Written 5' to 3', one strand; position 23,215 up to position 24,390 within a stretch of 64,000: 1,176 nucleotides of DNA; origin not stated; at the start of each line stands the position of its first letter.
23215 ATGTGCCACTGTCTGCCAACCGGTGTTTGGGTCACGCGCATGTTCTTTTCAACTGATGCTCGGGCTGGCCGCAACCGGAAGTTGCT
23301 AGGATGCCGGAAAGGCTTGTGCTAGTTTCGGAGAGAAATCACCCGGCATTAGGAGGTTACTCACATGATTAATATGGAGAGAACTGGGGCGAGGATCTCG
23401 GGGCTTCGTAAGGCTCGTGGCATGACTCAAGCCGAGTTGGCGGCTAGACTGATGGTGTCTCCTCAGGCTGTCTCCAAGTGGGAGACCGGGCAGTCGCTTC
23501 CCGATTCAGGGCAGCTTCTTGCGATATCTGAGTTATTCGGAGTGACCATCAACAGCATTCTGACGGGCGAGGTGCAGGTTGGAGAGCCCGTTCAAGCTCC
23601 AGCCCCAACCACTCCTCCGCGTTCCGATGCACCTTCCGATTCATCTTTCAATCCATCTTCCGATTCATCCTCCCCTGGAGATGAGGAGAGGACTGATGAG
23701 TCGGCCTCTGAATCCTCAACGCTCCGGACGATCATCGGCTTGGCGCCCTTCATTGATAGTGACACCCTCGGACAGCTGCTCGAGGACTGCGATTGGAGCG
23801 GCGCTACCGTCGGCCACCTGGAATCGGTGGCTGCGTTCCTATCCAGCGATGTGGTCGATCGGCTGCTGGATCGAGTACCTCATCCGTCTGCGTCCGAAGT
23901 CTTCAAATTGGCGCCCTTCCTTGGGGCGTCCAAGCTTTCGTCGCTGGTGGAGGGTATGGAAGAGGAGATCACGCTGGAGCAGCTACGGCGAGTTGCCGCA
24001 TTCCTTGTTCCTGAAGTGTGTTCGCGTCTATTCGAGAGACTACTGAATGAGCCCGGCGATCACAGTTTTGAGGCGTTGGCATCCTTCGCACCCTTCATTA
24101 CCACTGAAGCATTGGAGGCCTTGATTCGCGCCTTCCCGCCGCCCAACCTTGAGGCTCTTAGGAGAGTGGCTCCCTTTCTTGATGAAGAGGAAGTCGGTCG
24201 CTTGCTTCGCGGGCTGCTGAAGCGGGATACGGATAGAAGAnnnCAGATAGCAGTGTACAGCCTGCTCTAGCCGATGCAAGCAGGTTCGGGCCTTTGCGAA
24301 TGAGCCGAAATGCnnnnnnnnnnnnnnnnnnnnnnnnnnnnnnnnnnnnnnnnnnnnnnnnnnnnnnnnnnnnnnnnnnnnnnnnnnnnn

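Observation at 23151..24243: XRE-family regulator with six C-terminal roughly 27-aa protein repeats, preceded by three 33-bp DNA direct repeats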

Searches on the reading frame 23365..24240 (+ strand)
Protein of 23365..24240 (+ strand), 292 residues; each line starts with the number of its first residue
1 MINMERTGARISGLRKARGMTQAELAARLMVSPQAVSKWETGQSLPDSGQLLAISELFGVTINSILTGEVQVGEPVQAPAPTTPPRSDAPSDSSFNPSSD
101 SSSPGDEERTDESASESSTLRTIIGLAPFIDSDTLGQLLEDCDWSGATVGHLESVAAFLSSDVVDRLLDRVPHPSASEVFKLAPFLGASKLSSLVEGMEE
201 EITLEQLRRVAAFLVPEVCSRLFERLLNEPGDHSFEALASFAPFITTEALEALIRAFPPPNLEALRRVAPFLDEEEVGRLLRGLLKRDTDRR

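Call 3: search_protein_families(library=pfam, proteins=[window:23365-24240:+], max_evalue=1)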
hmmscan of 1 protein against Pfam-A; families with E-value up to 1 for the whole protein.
window:23365-24240:+ (292 aa): 17 families
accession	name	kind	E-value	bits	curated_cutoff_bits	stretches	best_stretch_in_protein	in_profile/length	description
PF01381.28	HTH_3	-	1.3e-16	60.8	23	1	14-62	4-52/55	Helix-turn-helix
PF13560.12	HTH_31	-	1.2e-13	51.6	27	1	8-61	3-57/64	Helix-turn-helix domain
PF12844.13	HTH_19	-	6.4e-09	36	30.2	1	8-69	1-62/64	Helix-turn-helix domain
PF13443.12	HTH_26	-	5.2e-05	23.8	22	1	10-66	1-58/63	Cro/C1-type HTH DNA-binding domain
PF07022.19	Phage_CI_repr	-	8.4e-05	23.3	22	1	10-69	2-61/65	Bacteriophage CI repressor helix-turn-helix domain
PF13518.12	HTH_28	-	0.0078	16.7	25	1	15-39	8-32/52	Helix-turn-helix domain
PF12802.13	MarR_2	-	0.009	16.6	27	1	18-38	18-39/61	MarR family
PF14549.12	P22_Cro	-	0.02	15.1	30.2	1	22-47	12-35/60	DNA-binding transcriptional regulator Cro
PF15943.11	YdaS_toxin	-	0.024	14.9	30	1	22-54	11-43/65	Bacterial toxin YdaS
PF13384.12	HTH_23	-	0.028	14.7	24.6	1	14-39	11-37/50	Homeodomain-like domain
PF01047.28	MarR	-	0.039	14.3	24.6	1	14-39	12-37/59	MarR family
PF08279.18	HTH_11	-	0.039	14.3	25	1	14-38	9-34/55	HTH domain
PF13559.11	DUF4129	-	0.047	14.2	24.8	1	4-34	5-34/69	Domain of unknown function (DUF4129)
PF12840.13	HTH_20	-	0.083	13.3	27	0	14-37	13-36/51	Helix-turn-helix domain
PF13413.12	HTH_25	-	0.15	12.4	24.6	1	14-43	5-34/62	Helix-turn-helix domain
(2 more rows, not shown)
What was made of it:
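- On XRE / Cro-C1 HTH_3 (PF01381) transcription factors: 60.8 bits against a cut-off of 23, E 1.3e-16, residues 14-62 (call 3).
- Checked: HTH_3 matches residues 14-62 at E 1.3e-16, 60.8 bits against a cut-off of 23 (call 3).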

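Call 9: find_homologous_proteins(query=window:23365-24240:+, max_evalue=0.001)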
Query window:23365-24240:+ (292 aa): 760 proteins with E <= 0.001 among 8000 candidates; the best 120 are listed.
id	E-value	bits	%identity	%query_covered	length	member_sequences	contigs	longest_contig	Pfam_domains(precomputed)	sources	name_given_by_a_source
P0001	2.0e-181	620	100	100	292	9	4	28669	PF12844.14,PF01381.29,PF13560.13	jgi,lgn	jgi:transcriptional regulator with XRE-family HTH domain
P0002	5.6e-118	411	68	99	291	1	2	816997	PF12844.14,PF01381.29,PF13560.13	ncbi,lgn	ncbi:MAG: helix-turn-helix domain-containing protein [Bacillota bacterium]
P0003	8.1e-82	293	56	97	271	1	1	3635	PF01381.29,PF13560.13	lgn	-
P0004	1.2e-65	240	47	98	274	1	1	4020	PF01381.29,PF12802.14,PF13560.13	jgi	jgi:transcriptional regulator with XRE-family HTH domain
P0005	1.0e-53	201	42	98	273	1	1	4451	PF12844.14,PF01381.29,PF13560.13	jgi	jgi:transcriptional regulator with XRE-family HTH domain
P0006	9.3e-39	152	35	98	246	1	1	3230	PF12844.14,PF01381.29,PF13560.13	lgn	-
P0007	2.3e-38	150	31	58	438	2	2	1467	PF12844.14,PF25360.2,PF01381.29,PF13560.13,PF13443.13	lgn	-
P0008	1.2e-36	145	30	98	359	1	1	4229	PF12844.14,PF01381.29,PF13560.13,PF13443.13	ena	-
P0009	2.7e-35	140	33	99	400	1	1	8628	PF12844.14,PF01381.29,PF13560.13,PF13443.13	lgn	-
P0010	4.9e-30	123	34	96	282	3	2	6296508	PF01381.29,PF13560.13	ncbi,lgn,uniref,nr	ncbi:transcriptional regulator with XRE-family HTH domain [Paenibacillus castaneae]|uniref:helix-tur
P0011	5.7e-29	120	30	99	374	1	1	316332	PF01381.29,PF13560.13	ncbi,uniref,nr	ncbi:helix-turn-helix domain-containing protein [Paenibacillus ginsengarvi]|uniref:XRE family transc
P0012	6.2e-29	120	32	93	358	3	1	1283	PF01381.29,PF07022.20,PF13560.13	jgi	-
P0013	1.1e-28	119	32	99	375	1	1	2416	PF01381.29,PF13560.13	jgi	-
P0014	1.3e-28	118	32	93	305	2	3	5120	PF12844.14,PF01381.29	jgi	jgi:transcriptional regulator with XRE-family HTH domain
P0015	3.3e-28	117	35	84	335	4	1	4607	PF12844.14,PF01381.29,PF13560.13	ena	-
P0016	5.4e-28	116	29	96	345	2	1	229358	PF01381.29,PF13560.13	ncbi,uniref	ncbi:helix-turn-helix transcriptional regulator [Sutcliffiella sp. NPDC057660]|uniref:helix-turn-hel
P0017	5.8e-28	116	31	97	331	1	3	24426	PF12844.14,PF01381.29,PF04545.23,PF12802.14,PF13560.13,PF13443.13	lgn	-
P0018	6.9e-28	116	32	97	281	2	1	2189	PF12844.14,PF01381.29,PF13560.13,PF13443.13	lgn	-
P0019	1.5e-27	115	30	93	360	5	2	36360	PF01381.29,PF13560.13,PF13443.13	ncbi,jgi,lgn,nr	ncbi:helix-turn-helix domain-containing protein [Bacillus sp. APMAM]|nr:helix-turn-helix domain-cont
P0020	6.2e-27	113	28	96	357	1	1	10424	PF01381.29,PF13560.13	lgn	-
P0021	9.4e-27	112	31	97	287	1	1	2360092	PF01381.29,PF13560.13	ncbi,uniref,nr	ncbi:helix-turn-helix domain-containing protein [Paenibacillus nasutitermitis]|uniref:HTH cro/C1-typ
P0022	5.4e-26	110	30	96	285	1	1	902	PF12844.14,PF01381.29,PF13560.13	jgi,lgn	-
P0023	8.2e-26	109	29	94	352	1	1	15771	PF01381.29,PF13560.13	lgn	-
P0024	1.6e-24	105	28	93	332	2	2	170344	PF01381.29,PF13560.13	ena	-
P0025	1.0e-23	102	29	96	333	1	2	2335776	PF12844.14,PF01381.29,PF13560.13,PF13443.13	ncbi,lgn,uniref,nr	ncbi:helix-turn-helix domain-containing protein [Priestia taiwanensis]|uniref:HTH cro/C1-type domain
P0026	1.2e-23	102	33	88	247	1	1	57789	PF01381.29,PF13560.13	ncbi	ncbi:MAG: helix-turn-helix domain-containing protein [Bacillota bacterium]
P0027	2.3e-23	101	32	78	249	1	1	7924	PF01381.29,PF13560.13,PF13443.13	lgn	-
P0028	9.2e-23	99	31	97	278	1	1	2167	PF01381.29,PF13560.13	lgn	-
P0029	3.4e-22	97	31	99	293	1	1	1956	PF01381.29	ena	-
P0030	3.5e-22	97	30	96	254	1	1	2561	PF01381.29,PF13560.13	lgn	-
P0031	2.1e-21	95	33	76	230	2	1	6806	PF12844.14,PF01381.29,PF13560.13,PF13443.13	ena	-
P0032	2.9e-21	94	50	24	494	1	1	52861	PF12844.14,PF01381.29,PF13560.13,PF13443.13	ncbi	-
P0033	8.1e-21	93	31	88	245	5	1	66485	PF01381.29,PF13560.13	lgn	-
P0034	1.6e-20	92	33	88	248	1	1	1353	PF01381.29,PF13560.13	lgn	-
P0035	1.7e-20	92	31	98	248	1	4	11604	PF12844.14,PF01381.29,PF13560.13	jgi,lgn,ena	-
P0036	5.9e-20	90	28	96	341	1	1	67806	PF01381.29,PF13560.13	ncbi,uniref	ncbi:helix-turn-helix domain-containing protein [Lysinibacillus fusiformis]|uniref:helix-turn-helix 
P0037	7.5e-20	90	25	99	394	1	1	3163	PF12844.14,PF01381.29,PF13560.13,PF13443.13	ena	-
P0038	2.2e-19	88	31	64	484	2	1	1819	PF12844.14,PF01381.29,PF13560.13,PF13443.13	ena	-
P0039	3.7e-19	87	31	87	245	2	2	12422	PF12844.14,PF01381.29,PF13560.13,PF13443.13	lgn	-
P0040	4.0e-19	87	34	36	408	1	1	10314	PF12844.14,PF01381.29,PF07022.20,PF13560.13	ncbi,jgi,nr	ncbi:MAG: helix-turn-helix transcriptional regulator [Oscillospiraceae bacterium]|jgi:transcriptiona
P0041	1.4e-18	86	31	88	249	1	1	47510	PF01381.29,PF13560.13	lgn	-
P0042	1.5e-18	85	31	88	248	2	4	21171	PF01381.29,PF13560.13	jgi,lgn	jgi:transcriptional regulator with XRE-family HTH domain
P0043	2.1e-18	85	27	95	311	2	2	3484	PF12844.14,PF01381.29,PF13560.13,PF13443.13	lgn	-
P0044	2.5e-18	85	29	64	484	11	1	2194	PF12844.14,PF01381.29,PF13560.13,PF13443.13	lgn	-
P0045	2.8e-18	85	32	36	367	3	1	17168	PF01381.29,PF07022.20,PF13560.13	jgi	jgi:transcriptional regulator with XRE-family HTH domain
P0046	2.6e-17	81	30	71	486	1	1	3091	PF12844.14,PF01381.29,PF13560.13,PF13443.13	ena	-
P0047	1.2e-16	79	28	71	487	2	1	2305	PF01381.29,PF13560.13,PF13443.13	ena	-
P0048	1.4e-16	79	28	76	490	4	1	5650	PF12844.14,PF01381.29,PF13560.13,PF13443.13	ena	-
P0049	1.7e-16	79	32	76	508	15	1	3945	PF12844.14,PF01381.29,PF13560.13,PF13443.13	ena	-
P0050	6.3e-16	77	29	98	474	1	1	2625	PF01381.29,PF13560.13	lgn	-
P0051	2.0e-15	75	60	27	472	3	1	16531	PF12844.14,PF01381.29,PF13560.13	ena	-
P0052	5.5e-15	74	52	18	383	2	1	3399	PF12844.14,PF01381.29,PF04545.23,PF13560.13,PF13443.13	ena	-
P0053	6.7e-15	73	64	23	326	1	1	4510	PF12844.14,PF01381.29,PF13560.13,PF13443.13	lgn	-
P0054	2.4e-14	72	53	32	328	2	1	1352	PF12844.14,PF01381.29,PF13560.13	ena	-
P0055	1.5e-13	69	59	22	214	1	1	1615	PF12844.14,PF01381.29,PF07022.20,PF13560.13,PF13443.13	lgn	-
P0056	7.0e-13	67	59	27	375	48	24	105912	PF13649.13,PF01381.29,PF13560.13,PF01209.25,PF08241.19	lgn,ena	-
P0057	1.5e-12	66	54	27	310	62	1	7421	PF12844.14,PF01381.29,PF07022.20,PF13560.13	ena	-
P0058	1.9e-12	65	54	26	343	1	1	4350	PF12844.14,PF13384.13,PF01381.29,PF13090.13,PF13560.13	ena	-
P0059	3.5e-12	65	40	37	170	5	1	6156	PF12844.14,PF01381.29,PF13560.13,PF13443.13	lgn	-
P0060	4.4e-12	64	46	27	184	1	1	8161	PF12844.14,PF13518.13,PF01381.29,PF07022.20,PF13560.13,PF13443.13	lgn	-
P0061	6.1e-12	64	55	26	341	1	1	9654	PF12844.14,PF13384.13,PF01381.29,PF13090.13,PF13560.13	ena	-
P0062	1.6e-11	62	57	21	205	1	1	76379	PF12844.14,PF01381.29,PF13560.13,PF13443.13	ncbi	-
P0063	1.7e-11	62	53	24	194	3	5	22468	PF12844.14,PF01381.29,PF13560.13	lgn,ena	-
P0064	1.7e-11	62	49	28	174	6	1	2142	PF12844.14,PF01381.29,PF13560.13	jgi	jgi:Predicted transcriptional regulators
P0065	2.0e-11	62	44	35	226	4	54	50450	PF12844.14,PF14549.13,PF01381.29,PF13560.13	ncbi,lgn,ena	-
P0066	2.6e-11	62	63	23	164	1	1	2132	PF12844.14,PF01381.29,PF13560.13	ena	-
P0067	2.9e-11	62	52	21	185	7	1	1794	PF12844.14,PF01381.29,PF13560.13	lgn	-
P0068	3.9e-11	61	53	24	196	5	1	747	PF12844.14,PF01381.29,PF13560.13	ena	-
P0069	4.5e-11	61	63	20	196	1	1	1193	PF12844.14,PF01381.29,PF13560.13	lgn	-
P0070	5.6e-11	61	51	22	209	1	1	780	PF12844.14,PF01381.29,PF13560.13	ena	-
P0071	6.1e-11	61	61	20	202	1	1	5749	PF12844.14,PF01381.29,PF07022.20,PF13560.13,PF13443.13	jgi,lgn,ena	-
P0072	6.3e-11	60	51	22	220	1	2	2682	PF12844.14,PF01381.29,PF13560.13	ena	-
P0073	6.7e-11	60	47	28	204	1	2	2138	PF12844.14,PF01381.29,PF07022.20,PF13560.13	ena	-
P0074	8.6e-11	60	58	20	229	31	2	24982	PF12844.14,PF14549.13,PF01381.29,PF13560.13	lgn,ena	-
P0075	8.6e-11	60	51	22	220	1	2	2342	PF12844.14,PF01381.29,PF13560.13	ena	-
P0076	9.1e-11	60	52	24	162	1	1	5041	PF12844.14,PF01381.29,PF13560.13,PF13443.13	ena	-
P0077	1.0e-10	60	57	23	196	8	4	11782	PF12844.14,PF01381.29,PF13560.13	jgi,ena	-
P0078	1.4e-10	59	50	24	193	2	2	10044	PF12844.14,PF01381.29,PF13560.13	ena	-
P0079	1.6e-10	59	51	24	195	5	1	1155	PF12844.14,PF13384.13,PF01381.29,PF13560.13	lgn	-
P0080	1.6e-10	59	51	22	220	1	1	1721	PF12844.14,PF01381.29,PF13560.13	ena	-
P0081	1.6e-10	59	51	24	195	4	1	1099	PF12844.14,PF13384.13,PF01381.29,PF13560.13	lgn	-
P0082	1.7e-10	59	54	22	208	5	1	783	PF12844.14,PF01381.29,PF13560.13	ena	-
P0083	1.9e-10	59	44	31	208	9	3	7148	PF12844.14,PF01381.29,PF13560.13,PF13443.13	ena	-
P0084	2.0e-10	59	51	22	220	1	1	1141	PF12844.14,PF01381.29,PF13560.13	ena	-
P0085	2.4e-10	59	46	29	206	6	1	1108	PF12844.14,PF01381.29,PF07022.20,PF13560.13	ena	-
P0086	2.6e-10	58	41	29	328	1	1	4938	PF12844.14,PF13384.13,PF01381.29,PF07022.20,PF13560.13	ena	-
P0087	2.7e-10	58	56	21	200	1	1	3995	PF12844.14,PF01381.29,PF13560.13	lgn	-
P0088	3.2e-10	58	48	28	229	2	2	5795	PF12844.14,PF14549.13,PF01381.29,PF13560.13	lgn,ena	-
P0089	3.2e-10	58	58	20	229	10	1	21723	PF12844.14,PF14549.13,PF01381.29,PF13560.13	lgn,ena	-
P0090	4.0e-10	58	49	25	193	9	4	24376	PF12844.14,PF01381.29,PF13560.13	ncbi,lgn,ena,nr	ncbi:MAG: helix-turn-helix domain-containing protein [Oscillibacter sp.]|nr:helix-turn-helix domain-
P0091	4.0e-10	58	58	20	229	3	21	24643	PF12844.14,PF14549.13,PF01381.29,PF13560.13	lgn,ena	-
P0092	4.0e-10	58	58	20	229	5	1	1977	PF12844.14,PF14549.13,PF01381.29,PF13560.13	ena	-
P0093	4.1e-10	58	56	20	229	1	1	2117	PF12844.14,PF14549.13,PF01381.29,PF13560.13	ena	-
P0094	4.5e-10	58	41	30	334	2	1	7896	PF12844.14,PF01381.29,PF13560.13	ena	-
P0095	5.5e-10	57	58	20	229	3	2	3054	PF12844.14,PF14549.13,PF01381.29,PF13560.13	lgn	-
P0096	5.6e-10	57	47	27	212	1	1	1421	PF12844.14,PF14549.13,PF01381.29,PF13560.13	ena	-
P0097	6.0e-10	57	58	20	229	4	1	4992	PF12844.14,PF14549.13,PF01381.29,PF13560.13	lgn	-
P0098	6.2e-10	57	58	20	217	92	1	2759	PF08279.19,PF12844.14,PF13384.13,PF01381.29,PF13560.13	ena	-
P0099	7.0e-10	57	51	24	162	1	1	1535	PF12844.14,PF01381.29,PF13560.13,PF13443.13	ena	-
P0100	7.2e-10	57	52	22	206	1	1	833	PF12844.14,PF01381.29,PF13560.13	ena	-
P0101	7.2e-10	57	47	25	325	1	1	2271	PF12844.14,PF01381.29,PF13560.13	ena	-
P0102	7.9e-10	57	51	21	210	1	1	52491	PF01381.29,PF13560.13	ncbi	-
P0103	8.0e-10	57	54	22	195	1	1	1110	PF12844.14,PF01381.29,PF13560.13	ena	-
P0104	8.1e-10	57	51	24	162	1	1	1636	PF12844.14,PF01381.29,PF13560.13,PF13443.13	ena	-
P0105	8.1e-10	57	51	24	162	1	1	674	PF12844.14,PF01381.29,PF13560.13,PF13443.13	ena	-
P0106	8.2e-10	57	51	24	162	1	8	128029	PF12844.14,PF01381.29,PF13560.13,PF13443.13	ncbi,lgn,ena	ncbi:MAG: helix-turn-helix domain-containing protein [[Clostridium] innocuum]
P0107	8.2e-10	57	51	24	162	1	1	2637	PF12844.14,PF01381.29,PF13560.13,PF13443.13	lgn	-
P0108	8.2e-10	57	51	24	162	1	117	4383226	PF12844.14,PF01381.29,PF13560.13,PF13443.13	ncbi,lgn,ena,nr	ncbi:helix-turn-helix domain-containing protein [[Clostridium] innocuum]|nr:helix-turn-helix transcr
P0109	8.2e-10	57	51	24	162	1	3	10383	PF12844.14,PF01381.29,PF13560.13,PF13443.13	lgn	-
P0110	8.2e-10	57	51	24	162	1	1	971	PF12844.14,PF01381.29,PF13560.13,PF13443.13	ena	-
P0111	8.3e-10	57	51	24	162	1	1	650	PF12844.14,PF01381.29,PF13560.13,PF13443.13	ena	-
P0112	8.3e-10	57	51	24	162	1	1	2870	PF12844.14,PF01381.29,PF13560.13,PF13443.13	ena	-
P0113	8.3e-10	57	51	24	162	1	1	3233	PF12844.14,PF01381.29,PF13560.13,PF13443.13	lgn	-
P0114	8.3e-10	57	51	22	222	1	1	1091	PF12844.14,PF01381.29,PF13560.13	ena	-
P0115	8.4e-10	57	51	22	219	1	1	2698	PF12844.14,PF01381.29,PF13560.13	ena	-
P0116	8.6e-10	57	45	29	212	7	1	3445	PF12844.14,PF14549.13,PF01381.29,PF13560.13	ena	-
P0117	9.1e-10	57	47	25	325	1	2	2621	PF12844.14,PF01381.29,PF13560.13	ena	-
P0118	1.0e-9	57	53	23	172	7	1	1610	PF12844.14,PF01381.29,PF13560.13,PF13443.13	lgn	-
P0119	1.0e-9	57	54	22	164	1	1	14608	PF12844.14,PF01381.29,PF13560.13,PF13443.13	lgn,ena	-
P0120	1.0e-9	56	46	29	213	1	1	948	PF12844.14,PF01381.29,PF13560.13,PF13443.13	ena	-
